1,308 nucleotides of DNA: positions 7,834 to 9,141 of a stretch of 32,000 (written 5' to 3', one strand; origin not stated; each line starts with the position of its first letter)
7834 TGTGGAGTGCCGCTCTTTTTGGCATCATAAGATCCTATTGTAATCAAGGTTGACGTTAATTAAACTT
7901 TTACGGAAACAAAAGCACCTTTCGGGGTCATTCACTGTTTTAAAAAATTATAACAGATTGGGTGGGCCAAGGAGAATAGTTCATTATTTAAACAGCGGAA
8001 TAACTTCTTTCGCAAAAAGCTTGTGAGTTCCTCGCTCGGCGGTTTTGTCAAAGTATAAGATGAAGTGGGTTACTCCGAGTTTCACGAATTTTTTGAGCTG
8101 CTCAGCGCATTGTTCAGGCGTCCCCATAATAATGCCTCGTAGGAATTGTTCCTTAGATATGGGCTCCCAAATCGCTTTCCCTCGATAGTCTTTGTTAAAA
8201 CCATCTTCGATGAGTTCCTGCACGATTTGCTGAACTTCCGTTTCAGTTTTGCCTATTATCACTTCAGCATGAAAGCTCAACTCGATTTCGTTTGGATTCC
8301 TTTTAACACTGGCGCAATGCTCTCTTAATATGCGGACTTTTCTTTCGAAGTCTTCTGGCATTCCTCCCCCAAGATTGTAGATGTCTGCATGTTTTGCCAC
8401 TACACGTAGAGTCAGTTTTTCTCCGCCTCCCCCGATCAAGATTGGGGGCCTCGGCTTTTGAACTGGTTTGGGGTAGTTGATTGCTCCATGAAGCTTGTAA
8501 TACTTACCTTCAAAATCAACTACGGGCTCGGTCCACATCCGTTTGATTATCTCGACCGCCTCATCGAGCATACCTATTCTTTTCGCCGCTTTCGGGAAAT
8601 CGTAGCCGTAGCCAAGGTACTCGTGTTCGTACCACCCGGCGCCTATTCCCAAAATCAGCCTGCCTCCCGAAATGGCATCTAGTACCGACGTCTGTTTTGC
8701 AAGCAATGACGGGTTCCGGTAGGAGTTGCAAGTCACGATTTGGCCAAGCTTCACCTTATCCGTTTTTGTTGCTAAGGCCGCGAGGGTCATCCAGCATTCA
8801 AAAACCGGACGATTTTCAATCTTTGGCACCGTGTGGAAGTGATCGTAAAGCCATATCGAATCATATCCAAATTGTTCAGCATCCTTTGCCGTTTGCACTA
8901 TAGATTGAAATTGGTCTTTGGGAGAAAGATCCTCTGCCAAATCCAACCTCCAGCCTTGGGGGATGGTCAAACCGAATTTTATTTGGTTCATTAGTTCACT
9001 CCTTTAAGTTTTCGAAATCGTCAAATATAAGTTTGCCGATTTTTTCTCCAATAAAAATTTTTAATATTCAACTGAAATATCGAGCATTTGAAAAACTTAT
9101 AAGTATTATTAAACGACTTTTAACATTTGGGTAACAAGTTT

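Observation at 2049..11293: Bacterial-style MurNAc / peptidoglycan and chitobiose salvage gene set in an apparently archaeal genome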

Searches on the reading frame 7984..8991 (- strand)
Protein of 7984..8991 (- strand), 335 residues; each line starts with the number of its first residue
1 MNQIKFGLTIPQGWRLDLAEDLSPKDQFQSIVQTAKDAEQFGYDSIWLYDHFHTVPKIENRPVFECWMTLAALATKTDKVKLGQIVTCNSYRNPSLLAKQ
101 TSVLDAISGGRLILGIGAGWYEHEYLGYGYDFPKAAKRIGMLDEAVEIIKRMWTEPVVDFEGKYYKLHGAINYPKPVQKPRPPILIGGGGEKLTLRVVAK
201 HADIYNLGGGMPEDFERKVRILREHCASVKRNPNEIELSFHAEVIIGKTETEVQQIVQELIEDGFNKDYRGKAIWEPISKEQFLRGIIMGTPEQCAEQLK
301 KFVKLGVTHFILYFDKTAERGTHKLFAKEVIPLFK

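Call 4: search_protein_families(library=pfam, proteins=[window:7984-8991:-])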
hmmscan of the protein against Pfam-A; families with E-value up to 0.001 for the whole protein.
window:7984-8991:- (335 aa): 1 family
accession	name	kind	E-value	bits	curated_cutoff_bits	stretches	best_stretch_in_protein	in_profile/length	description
PF00296.26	Bac_luciferase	-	6.3e-61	206.9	27.9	1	24-309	18-314/314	Luciferase-like monooxygenase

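Call 5: search_protein_families(library=ncbifam, proteins=[window:7984-8991:-])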
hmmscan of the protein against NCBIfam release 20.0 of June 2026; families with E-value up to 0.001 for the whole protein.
window:7984-8991:- (335 aa): 33 families (the best 25 are shown)
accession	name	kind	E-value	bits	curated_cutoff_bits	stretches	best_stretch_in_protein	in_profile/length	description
TIGR03560.1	F420_Rv1855c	subfamily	3.1e-82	275.8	231.4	1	18-240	2-226/227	TIGR03560 family F420-dependent LLM class oxidoreductase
TIGR03856.1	F420_MSMEG_2906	subfamily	4.4e-57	193.5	243.7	1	26-251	13-218/249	LLM class F420-dependent oxidoreductase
TIGR03619.1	F420_Rv2161c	subfamily_domain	8.2e-49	166.4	166.9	1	33-311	2-244/247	TIGR03619 family F420-dependent LLM class oxidoreductase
TIGR03621.1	F420_MSMEG_2516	subfamily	5.8e-46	157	213.15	1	26-315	11-282/295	TIGR03621 family F420-dependent LLM class oxidoreductase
TIGR04021.1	LLM_DMSO2_sfnG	equivalog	7.1e-35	121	382.95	1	31-264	30-256/350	dimethylsulfone monooxygenase SfnG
NF002619.0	PRK02271.1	equivalog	7.1e-34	117.6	276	1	21-256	6-225/329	5,10-methylenetetrahydromethanopterin reductase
TIGR03555.1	F420_mer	equivalog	7.3e-32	111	348.7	1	22-255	5-223/325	5,10-methylenetetrahydromethanopterin reductase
TIGR03557.1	F420_G6P_family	subfamily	1.1e-31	110.2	210.4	1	29-243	13-219/316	TIGR03557 family F420-dependent LLM class oxidoreductase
TIGR03571.1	lucif_BA3436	subfamily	2.6e-28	99.2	303.9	1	2-233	9-232/304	TIGR03571 family LLM class oxidoreductase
TIGR03860.1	FMN_nitrolo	subfamily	1.8e-27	96.2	279.7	2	10-153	11-160/422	NtaA/DmoA family FMN-dependent monooxygenase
TIGR03565.1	alk_sulf_monoox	equivalog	9.3e-27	94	518.2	1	28-262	26-245/346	FMNH2-dependent alkanesulfonate monooxygenase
NF001939.1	PRK00719.1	subfamily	1.7e-26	92.9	510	1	28-262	26-245/373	alkanesulfonate monooxygenase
TIGR03858.1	LLM_2I7G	subfamily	4e-25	88.5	462.25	1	21-319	18-316/337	Atu2307/SP_0267 family LLM class monooxygenase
TIGR03554.1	F420_G6P_DH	equivalog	1.2e-24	87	420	1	29-332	16-328/331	glucose-6-phosphate dehydrogenase (coenzyme-F420)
TIGR04465.1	ArgArg_F420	equivalog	2.7e-21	76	470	1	28-192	57-220/364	F420-dependent hydroxymycolic acid dehydrogenase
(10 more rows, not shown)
